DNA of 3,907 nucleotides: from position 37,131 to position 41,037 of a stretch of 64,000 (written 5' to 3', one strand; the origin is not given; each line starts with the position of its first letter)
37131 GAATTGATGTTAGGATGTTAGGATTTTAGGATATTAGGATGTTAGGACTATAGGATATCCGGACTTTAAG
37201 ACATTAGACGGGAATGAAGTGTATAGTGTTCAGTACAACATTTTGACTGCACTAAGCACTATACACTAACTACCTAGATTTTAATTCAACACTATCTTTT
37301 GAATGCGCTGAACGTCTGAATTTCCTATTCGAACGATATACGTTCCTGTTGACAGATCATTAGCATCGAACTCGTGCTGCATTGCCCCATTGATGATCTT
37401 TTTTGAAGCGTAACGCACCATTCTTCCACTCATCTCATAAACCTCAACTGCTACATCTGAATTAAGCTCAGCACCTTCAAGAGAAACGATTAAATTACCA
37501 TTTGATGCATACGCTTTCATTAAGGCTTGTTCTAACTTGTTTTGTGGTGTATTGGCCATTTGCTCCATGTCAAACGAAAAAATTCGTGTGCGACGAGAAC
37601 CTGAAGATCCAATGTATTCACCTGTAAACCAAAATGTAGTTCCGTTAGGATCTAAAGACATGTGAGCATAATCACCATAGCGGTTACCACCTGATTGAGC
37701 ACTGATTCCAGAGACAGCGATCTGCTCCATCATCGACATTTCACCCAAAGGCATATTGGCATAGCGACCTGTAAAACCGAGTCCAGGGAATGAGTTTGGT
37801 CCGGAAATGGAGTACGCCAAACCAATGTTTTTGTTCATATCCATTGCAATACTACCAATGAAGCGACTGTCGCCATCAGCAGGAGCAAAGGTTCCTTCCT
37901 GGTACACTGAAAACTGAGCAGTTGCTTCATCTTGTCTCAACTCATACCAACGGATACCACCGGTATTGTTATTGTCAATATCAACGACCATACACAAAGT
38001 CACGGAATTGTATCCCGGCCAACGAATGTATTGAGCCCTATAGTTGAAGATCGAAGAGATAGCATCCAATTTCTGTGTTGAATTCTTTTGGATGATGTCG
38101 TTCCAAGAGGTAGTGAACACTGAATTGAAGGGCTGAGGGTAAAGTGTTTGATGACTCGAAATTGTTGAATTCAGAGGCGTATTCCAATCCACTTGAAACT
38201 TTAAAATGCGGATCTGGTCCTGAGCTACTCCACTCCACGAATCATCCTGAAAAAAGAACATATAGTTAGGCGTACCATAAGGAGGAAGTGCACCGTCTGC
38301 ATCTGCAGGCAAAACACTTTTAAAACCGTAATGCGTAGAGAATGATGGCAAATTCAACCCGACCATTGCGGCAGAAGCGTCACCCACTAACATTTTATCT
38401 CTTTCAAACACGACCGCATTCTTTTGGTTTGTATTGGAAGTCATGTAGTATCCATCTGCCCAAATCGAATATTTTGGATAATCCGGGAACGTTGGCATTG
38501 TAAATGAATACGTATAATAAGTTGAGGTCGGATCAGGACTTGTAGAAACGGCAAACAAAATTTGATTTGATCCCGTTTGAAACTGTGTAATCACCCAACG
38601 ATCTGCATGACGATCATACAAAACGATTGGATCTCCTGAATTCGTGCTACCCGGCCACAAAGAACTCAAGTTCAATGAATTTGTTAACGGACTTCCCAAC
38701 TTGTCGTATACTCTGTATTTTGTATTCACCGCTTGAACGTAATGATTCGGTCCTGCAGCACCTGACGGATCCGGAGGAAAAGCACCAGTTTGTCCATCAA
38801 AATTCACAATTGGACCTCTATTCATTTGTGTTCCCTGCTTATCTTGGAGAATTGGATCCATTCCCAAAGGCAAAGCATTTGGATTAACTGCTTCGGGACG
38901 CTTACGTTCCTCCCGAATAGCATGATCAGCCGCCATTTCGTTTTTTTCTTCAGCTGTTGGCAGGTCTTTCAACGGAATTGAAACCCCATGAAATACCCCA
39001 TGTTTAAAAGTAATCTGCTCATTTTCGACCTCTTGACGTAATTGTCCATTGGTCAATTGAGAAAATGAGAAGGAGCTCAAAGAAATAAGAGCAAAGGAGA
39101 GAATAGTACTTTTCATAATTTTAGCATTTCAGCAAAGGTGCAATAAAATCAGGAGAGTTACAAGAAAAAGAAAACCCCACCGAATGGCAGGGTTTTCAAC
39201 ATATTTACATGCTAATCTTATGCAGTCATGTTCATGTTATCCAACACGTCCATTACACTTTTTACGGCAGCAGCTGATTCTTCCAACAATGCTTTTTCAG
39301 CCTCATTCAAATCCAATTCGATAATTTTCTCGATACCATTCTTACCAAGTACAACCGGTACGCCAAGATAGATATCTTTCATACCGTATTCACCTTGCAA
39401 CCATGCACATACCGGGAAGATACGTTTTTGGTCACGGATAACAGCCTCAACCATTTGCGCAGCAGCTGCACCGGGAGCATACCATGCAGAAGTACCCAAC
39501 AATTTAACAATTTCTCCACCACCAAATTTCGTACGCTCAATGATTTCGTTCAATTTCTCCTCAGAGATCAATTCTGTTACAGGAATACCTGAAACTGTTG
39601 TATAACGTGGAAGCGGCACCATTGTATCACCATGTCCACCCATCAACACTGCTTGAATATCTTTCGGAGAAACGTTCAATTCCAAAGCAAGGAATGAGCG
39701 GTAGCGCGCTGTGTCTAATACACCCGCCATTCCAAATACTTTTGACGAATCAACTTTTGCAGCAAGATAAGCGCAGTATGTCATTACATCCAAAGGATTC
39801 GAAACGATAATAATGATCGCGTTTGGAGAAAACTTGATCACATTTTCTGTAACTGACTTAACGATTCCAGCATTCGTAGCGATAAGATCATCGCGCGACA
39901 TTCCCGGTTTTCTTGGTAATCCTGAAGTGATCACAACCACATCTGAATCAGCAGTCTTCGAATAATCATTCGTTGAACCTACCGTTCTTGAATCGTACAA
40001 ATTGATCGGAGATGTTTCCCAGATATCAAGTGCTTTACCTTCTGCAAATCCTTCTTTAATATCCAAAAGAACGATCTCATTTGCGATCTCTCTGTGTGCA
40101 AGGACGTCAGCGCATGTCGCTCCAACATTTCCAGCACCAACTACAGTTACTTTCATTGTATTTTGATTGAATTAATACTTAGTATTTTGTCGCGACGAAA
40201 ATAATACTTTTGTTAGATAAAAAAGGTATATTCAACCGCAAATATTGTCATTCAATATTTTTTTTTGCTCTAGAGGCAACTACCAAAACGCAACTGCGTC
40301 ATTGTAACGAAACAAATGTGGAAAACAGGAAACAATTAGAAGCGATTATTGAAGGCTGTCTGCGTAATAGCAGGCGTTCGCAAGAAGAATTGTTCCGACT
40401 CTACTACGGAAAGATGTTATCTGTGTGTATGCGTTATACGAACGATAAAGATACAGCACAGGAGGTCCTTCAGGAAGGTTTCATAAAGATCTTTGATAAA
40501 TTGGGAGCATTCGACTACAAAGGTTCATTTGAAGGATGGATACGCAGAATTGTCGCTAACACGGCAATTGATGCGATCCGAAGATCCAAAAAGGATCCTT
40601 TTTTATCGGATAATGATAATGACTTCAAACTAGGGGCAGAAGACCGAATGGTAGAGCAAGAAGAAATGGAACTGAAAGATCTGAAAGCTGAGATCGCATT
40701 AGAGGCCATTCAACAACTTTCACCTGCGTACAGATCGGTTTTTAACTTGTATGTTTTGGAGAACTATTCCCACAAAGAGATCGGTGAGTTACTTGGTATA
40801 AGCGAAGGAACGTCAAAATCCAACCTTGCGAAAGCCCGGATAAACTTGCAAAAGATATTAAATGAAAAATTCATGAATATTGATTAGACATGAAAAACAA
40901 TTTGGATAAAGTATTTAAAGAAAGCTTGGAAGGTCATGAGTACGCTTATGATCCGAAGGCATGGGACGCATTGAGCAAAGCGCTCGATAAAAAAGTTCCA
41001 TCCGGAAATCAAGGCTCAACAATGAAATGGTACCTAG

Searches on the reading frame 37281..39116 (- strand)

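Call 81: search_protein_families(library=pfam, proteins=[window:37281-39116:-], max_evalue=0.00001)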
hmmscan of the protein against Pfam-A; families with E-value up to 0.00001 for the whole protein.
window:37281-39116:- (611 aa): 1 family
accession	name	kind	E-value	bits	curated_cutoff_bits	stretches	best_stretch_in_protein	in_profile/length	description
PF18962.6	Por_Secre_tail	-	2e-08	34.8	27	1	539-609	7-74/75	Secretion system C-terminal sorting domain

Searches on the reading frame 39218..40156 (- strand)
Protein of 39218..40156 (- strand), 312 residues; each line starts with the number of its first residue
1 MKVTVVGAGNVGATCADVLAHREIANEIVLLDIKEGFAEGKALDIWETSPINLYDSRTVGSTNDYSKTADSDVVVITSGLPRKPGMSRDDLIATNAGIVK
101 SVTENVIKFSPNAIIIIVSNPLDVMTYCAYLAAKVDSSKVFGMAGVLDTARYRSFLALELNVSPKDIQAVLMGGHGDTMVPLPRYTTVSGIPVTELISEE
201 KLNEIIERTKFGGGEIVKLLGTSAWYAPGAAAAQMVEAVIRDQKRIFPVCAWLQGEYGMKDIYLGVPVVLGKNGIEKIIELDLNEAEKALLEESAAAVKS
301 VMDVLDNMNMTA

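Call 81: search_protein_families(library=pfam, proteins=[window:39218-40156:-], max_evalue=0.00001)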
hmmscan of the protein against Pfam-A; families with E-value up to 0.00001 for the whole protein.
window:39218-40156:- (312 aa): 3 families
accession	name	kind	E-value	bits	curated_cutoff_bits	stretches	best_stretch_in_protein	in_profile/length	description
PF00056.29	Ldh_1_N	-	1.8e-42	145.1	27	1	1-142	1-141/141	lactate/malate dehydrogenase, NAD binding domain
PF02866.23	Ldh_1_C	-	1.9e-35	122.8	22.6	1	147-303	3-168/174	lactate/malate dehydrogenase, alpha/beta C-terminal domain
PF03721.20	UDPG_MGDP_dh_N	-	2e-06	28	27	1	1-118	1-119/187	UDP-glucose/GDP-mannose dehydrogenase family, NAD binding domain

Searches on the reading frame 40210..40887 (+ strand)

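Call 81: search_protein_families(library=pfam, proteins=[window:40210-40887:+], max_evalue=0.00001)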
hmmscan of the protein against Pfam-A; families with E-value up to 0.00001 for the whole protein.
window:40210-40887:+ (225 aa): 4 families
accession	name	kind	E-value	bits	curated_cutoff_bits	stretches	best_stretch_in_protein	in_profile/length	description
PF08281.18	Sigma70_r4_2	-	3.7e-16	58.9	25.7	1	162-211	3-52/54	Sigma-70, region 4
PF04542.20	Sigma70_r2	-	9.4e-16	57.8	24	1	61-127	1-69/71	Sigma-70 region 2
PF04545.22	Sigma70_r4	-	2.9e-08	33.5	24.1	1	166-214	1-49/50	Sigma-70, region 4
PF07638.17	Sigma70_ECF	-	4.6e-07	30.3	21.1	1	58-217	19-183/185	ECF sigma factor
